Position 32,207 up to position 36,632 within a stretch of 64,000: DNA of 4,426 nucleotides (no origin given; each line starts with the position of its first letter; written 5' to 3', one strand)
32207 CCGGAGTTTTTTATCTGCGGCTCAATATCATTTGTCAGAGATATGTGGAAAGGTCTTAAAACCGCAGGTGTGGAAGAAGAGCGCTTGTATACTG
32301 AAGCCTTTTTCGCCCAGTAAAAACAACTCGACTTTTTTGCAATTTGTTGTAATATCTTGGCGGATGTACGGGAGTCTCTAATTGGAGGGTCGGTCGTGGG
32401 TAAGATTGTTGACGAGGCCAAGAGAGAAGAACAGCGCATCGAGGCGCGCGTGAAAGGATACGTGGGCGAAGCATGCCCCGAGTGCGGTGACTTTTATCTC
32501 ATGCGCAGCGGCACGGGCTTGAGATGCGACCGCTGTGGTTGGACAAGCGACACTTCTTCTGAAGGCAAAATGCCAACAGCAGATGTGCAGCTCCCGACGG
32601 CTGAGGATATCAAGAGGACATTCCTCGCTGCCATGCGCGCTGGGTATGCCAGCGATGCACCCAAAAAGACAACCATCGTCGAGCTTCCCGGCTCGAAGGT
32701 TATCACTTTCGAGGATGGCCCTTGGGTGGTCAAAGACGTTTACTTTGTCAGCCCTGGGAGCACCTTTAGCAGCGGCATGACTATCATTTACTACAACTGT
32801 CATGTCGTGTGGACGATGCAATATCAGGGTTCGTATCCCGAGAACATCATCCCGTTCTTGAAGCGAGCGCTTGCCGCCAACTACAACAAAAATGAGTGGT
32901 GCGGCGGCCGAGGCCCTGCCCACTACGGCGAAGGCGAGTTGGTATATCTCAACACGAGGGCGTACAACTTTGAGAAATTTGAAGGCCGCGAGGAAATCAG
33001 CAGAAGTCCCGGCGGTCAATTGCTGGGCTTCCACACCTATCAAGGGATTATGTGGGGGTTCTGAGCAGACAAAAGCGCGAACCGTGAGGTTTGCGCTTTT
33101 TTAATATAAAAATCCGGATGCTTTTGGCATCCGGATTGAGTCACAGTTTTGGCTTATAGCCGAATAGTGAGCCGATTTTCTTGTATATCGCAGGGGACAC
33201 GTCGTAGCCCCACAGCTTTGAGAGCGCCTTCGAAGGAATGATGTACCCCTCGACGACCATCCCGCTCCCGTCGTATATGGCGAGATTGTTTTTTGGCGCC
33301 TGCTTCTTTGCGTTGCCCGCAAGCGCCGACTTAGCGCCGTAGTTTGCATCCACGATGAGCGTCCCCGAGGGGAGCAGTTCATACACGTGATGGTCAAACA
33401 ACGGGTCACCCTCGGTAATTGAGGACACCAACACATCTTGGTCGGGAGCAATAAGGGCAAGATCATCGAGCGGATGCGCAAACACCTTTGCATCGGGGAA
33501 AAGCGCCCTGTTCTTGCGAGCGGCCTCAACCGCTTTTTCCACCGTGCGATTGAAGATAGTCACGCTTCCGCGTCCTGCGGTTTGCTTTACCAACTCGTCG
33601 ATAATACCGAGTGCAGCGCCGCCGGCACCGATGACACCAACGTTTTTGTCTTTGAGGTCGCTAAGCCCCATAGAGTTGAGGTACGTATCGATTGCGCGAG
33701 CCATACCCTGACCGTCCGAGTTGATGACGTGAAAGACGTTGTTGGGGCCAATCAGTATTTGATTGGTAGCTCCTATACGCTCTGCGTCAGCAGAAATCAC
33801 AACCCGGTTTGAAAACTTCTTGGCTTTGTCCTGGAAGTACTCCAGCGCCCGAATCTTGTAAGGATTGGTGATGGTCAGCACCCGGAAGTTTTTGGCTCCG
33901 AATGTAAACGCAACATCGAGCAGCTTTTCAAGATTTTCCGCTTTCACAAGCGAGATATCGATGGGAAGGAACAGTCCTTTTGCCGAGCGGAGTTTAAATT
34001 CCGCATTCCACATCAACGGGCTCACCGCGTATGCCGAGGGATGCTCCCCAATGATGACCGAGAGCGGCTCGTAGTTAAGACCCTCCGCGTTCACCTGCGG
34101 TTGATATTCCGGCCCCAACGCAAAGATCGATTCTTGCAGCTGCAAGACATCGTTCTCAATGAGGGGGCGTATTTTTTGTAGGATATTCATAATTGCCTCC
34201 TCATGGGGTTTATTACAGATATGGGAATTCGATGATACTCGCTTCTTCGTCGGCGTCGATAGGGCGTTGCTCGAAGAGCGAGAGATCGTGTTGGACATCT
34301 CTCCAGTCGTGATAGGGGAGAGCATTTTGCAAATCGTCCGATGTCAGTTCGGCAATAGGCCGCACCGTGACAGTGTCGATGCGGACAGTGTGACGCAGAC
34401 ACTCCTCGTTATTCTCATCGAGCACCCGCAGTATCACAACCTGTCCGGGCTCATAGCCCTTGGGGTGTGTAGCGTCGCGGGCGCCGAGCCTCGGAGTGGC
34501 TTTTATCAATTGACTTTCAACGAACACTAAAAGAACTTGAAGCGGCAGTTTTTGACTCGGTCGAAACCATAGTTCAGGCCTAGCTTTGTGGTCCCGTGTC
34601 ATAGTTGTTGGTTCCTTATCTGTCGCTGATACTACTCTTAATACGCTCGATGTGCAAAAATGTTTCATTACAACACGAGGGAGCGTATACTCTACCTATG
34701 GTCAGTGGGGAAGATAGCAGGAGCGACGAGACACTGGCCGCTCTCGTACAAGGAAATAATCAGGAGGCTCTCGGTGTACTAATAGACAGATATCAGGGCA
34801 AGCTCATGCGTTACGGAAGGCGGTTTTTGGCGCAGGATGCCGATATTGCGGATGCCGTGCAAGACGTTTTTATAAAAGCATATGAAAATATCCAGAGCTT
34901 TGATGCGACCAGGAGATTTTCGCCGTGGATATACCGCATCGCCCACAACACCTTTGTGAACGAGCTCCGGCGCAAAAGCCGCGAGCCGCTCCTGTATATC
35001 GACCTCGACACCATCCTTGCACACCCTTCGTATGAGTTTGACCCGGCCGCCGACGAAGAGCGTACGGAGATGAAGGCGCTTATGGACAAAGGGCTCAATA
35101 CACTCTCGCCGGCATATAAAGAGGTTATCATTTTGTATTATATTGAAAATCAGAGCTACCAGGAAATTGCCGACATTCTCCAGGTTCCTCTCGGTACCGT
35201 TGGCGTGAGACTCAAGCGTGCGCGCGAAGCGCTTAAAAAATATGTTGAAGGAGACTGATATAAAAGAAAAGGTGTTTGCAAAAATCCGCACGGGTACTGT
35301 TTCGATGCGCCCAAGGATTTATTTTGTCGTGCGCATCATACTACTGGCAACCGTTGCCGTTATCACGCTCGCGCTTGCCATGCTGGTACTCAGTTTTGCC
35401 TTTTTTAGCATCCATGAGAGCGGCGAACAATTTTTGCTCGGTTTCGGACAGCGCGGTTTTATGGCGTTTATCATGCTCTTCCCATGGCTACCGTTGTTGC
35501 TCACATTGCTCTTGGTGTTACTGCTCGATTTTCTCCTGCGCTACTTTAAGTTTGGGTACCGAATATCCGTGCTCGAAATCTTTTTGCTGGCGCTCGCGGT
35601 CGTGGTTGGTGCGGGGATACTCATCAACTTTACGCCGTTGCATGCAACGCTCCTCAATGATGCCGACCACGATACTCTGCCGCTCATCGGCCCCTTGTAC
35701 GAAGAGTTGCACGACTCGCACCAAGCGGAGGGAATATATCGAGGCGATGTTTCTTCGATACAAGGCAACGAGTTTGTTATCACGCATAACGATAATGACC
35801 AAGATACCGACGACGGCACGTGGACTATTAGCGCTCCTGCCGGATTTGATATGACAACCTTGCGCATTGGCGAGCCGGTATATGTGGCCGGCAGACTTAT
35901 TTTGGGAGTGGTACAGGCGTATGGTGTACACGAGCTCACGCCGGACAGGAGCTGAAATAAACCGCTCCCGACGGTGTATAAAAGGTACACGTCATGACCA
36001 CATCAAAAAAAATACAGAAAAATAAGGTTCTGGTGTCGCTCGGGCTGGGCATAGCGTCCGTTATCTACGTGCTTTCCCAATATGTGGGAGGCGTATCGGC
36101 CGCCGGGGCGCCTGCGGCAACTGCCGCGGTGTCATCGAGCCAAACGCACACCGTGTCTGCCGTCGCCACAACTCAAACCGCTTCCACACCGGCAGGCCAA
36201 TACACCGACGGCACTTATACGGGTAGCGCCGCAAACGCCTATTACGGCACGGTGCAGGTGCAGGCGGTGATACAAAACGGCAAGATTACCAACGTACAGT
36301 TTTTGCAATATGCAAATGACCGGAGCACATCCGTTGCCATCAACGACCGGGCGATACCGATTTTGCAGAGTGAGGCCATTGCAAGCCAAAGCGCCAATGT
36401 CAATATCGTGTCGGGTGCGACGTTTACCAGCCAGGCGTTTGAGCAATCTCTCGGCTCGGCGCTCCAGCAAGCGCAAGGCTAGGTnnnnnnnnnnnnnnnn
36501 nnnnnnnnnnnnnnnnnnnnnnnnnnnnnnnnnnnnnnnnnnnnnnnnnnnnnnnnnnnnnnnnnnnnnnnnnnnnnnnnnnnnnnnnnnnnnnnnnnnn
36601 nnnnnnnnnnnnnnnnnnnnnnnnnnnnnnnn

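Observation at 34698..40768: ECF-sigma-linked flavinylation cluster: FMN_bind / signal-less ApbE / FMN_bind / RnfD-like::FNR fusion, next to DUF2127 and a VIT iron transporter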

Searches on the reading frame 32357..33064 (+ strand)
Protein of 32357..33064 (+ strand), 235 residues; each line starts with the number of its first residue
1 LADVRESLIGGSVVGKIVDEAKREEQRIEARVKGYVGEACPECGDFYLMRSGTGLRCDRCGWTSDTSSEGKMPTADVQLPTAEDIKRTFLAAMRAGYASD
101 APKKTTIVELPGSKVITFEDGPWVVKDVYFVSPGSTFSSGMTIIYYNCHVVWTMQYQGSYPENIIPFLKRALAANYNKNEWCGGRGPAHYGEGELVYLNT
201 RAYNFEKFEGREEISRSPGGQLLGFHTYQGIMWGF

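Call 3: search_protein_families(library=pfam, proteins=[window:32357-33064:+], max_evalue=0.01)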
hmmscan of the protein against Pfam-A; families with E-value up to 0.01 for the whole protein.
window:32357-33064:+ (235 aa): 1 family
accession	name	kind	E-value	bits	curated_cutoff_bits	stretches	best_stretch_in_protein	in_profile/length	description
PF18931.5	DUF5680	-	3.3e-11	43.9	25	1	129-216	3-89/104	Domain of unknown function (DUF5680)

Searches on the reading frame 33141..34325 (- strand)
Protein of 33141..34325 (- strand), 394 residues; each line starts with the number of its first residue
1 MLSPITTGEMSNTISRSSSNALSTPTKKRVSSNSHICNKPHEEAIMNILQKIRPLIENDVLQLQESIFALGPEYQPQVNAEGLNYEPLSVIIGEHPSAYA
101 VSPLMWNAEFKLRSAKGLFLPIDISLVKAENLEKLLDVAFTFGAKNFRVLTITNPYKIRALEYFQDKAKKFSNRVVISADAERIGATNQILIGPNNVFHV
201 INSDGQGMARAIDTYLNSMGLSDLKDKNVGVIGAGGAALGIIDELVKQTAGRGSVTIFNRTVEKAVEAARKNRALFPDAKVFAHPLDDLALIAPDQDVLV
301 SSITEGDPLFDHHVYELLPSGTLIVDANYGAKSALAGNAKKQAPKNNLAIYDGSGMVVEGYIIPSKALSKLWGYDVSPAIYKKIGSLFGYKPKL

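Call 47: search_protein_families(library=pfam, proteins=[window:33141-34325:-], max_evalue=0.00001)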
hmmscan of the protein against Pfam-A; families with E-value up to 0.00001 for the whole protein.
window:33141-34325:- (394 aa): 2 families
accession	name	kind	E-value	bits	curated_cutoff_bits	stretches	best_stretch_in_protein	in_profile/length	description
PF01488.26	Shikimate_DH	-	5.3e-11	43.2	24.3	1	221-316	7-96/138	Shikimate / quinate 5-dehydrogenase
PF08501.16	Shikimate_dh_N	-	3.3e-06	27.7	27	0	96-189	5-82/83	Shikimate dehydrogenase substrate binding domain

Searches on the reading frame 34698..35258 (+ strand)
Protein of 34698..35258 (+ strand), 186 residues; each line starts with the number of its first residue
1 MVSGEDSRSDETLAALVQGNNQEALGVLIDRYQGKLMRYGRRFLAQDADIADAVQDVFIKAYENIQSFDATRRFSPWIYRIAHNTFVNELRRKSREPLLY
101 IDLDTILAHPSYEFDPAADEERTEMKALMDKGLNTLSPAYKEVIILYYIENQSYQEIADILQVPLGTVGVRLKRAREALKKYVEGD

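Call 3: search_protein_families(library=pfam, proteins=[window:34698-35258:+], max_evalue=0.01)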
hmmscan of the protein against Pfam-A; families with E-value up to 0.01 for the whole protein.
window:34698-35258:+ (186 aa): 6 families
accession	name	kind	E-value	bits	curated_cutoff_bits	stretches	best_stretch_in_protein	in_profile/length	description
PF04542.20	Sigma70_r2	-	1e-18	67.3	24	1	28-95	1-70/71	Sigma-70 region 2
PF08281.18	Sigma70_r4_2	-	3.8e-16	58.9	25.7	1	131-179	6-54/54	Sigma-70, region 4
PF04545.22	Sigma70_r4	-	5.4e-12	45.5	24.1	1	133-181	2-50/50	Sigma-70, region 4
PF07638.17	Sigma70_ECF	-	0.0001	22.7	21.1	1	17-181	11-181/185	ECF sigma factor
PF04297.20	UPF0122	-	0.00026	21.6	22.7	1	120-182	2-64/101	Putative helix-turn-helix protein, YlxM / p13 like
PF06530.18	Phage_antitermQ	-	0.0078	16.6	26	0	132-181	59-108/118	Phage antitermination protein Q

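Call 21: search_protein_families(library=ncbifam, proteins=[window:34698-35258:+], max_evalue=0.01)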
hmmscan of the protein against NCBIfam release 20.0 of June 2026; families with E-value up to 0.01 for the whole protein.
window:34698-35258:+ (186 aa): 108 families (the best 25 are shown)
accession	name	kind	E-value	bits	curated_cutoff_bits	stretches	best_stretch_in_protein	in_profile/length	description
NF007223.0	PRK09641.1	equivalog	3.9e-35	121.4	209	1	15-183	10-184/187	RNA polymerase sigma factor SigW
TIGR02937.1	sigma70-ECF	superfamily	9.7e-35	119.6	42.9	1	23-182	1-164/165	sigma-70 family RNA polymerase sigma factor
NF008888.0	PRK11922.1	equivalog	4.2e-32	111.6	204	1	7-184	14-197/231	RNA polymerase sigma factor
TIGR02948.1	SigW_bacill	equivalog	9.8e-32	110.5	243.1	1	17-183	12-184/187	RNA polymerase sigma factor SigW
TIGR02939.1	RpoE_Sigma70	equivalog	4.6e-29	101.8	236.15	1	6-183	3-186/190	RNA polymerase sigma factor RpoE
NF009171.0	PRK12518.1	equivalog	4.6e-29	101.6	208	1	7-184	11-185/191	RNA polymerase sigma factor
TIGR02985.1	Sig70_bacteroi1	subfamily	4.3e-27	95.3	126.4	1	28-181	6-160/162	RNA polymerase sigma-70 factor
NF004113.0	PRK05602.1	equivalog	2.1e-26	92.8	208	1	5-185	27-203/211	RNA polymerase sigma factor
NF010500.0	PRK13919.1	subfamily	4.5e-26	92.2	226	1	6-182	6-182/186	putative RNA polymerase sigma E protein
TIGR02950.1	SigM_subfam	subfamily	6.2e-26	91.1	147.95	1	28-183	5-158/159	RNA polymerase sigma factor, SigM family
NF007222.0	PRK09640.1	equivalog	3.7e-25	88.6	194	1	24-183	27-182/188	RNA polymerase sigma factor SigX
NF009174.0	PRK12522.1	equivalog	8.7e-25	87.7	217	1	23-185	3-169/175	RNA polymerase sigma factor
NF007216.0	PRK09638.1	equivalog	1.5e-24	86.7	194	1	10-183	5-174/180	RNA polymerase sigma factor SigY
NF009166.1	PRK12513.1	equivalog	5.2e-24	85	206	1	6-181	5-184/193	RNA polymerase sigma factor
NF058625.1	sigma_PG0214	equivalog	5.9e-24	84.7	130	1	29-182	10-160/170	GFO_1088 family ECF-type sigma factor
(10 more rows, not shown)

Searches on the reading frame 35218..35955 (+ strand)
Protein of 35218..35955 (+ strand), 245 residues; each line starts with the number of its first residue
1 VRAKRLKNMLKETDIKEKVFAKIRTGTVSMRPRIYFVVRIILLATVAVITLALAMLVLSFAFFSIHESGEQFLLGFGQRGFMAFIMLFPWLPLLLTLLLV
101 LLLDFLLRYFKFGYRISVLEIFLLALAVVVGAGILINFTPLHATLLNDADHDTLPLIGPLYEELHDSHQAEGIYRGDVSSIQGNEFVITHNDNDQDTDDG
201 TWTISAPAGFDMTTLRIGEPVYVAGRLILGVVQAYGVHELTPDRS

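Call 3: search_protein_families(library=pfam, proteins=[window:35218-35955:+], max_evalue=0.01)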
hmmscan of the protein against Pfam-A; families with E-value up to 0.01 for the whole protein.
window:35218-35955:+ (245 aa): 0 families

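Call 21: search_protein_families(library=ncbifam, proteins=[window:35218-35955:+], max_evalue=0.01)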
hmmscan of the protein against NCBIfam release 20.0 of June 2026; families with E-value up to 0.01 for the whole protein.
window:35218-35955:+ (245 aa): 0 families

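Call 41: search_protein_families(library=pfam, proteins=[window:35218-35955:+], max_evalue=10)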
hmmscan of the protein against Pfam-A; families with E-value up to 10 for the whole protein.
window:35218-35955:+ (245 aa): 3 families
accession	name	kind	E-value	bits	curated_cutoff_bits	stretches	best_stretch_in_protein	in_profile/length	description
PF11026.13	DUF2721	-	0.037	14.3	28.3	1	2-64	28-91/129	Protein of unknown function (DUF2721)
PF05014.21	Nuc_deoxyrib_tr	-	0.18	12.4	28.8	1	153-201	32-79/117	Nucleoside 2-deoxyribosyltransferase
PF05915.17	TMEM_230_134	-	1.7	9.2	26.8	1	24-85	33-92/119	Transmembrane proteins 230/134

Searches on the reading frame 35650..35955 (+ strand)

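Call 41: search_protein_families(library=pfam, proteins=[window:35650-35955:+], max_evalue=10)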
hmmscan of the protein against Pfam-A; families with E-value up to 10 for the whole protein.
window:35650-35955:+ (101 aa): 1 family
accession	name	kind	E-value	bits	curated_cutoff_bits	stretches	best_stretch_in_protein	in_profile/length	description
PF05014.21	Nuc_deoxyrib_tr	-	0.056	14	28.8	1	10-57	33-79/117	Nucleoside 2-deoxyribosyltransferase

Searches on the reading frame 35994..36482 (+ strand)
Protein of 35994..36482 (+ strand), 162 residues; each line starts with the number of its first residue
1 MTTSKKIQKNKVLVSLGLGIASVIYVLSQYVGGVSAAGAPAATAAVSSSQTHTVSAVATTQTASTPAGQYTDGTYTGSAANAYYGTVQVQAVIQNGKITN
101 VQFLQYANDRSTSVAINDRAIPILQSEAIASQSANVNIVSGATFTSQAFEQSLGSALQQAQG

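Call 3: search_protein_families(library=pfam, proteins=[window:35994-36482:+], max_evalue=0.01)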
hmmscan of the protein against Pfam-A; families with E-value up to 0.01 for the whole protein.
window:35994-36482:+ (162 aa): 1 family
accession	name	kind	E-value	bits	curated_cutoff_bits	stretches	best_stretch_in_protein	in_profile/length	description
PF04205.19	FMN_bind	-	1.5e-08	35.6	22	1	83-158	2-77/77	FMN-binding domain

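Call 21: search_protein_families(library=ncbifam, proteins=[window:35994-36482:+], max_evalue=0.01)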
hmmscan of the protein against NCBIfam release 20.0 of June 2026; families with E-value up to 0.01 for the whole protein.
window:35994-36482:+ (162 aa): 1 family
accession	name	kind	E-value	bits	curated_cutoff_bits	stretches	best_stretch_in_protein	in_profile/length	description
NF041941.1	lipo_FMN_PplA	exception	0.00017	20.9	325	0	34-161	22-165/302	extracellular electron transfer flavoprotein PplA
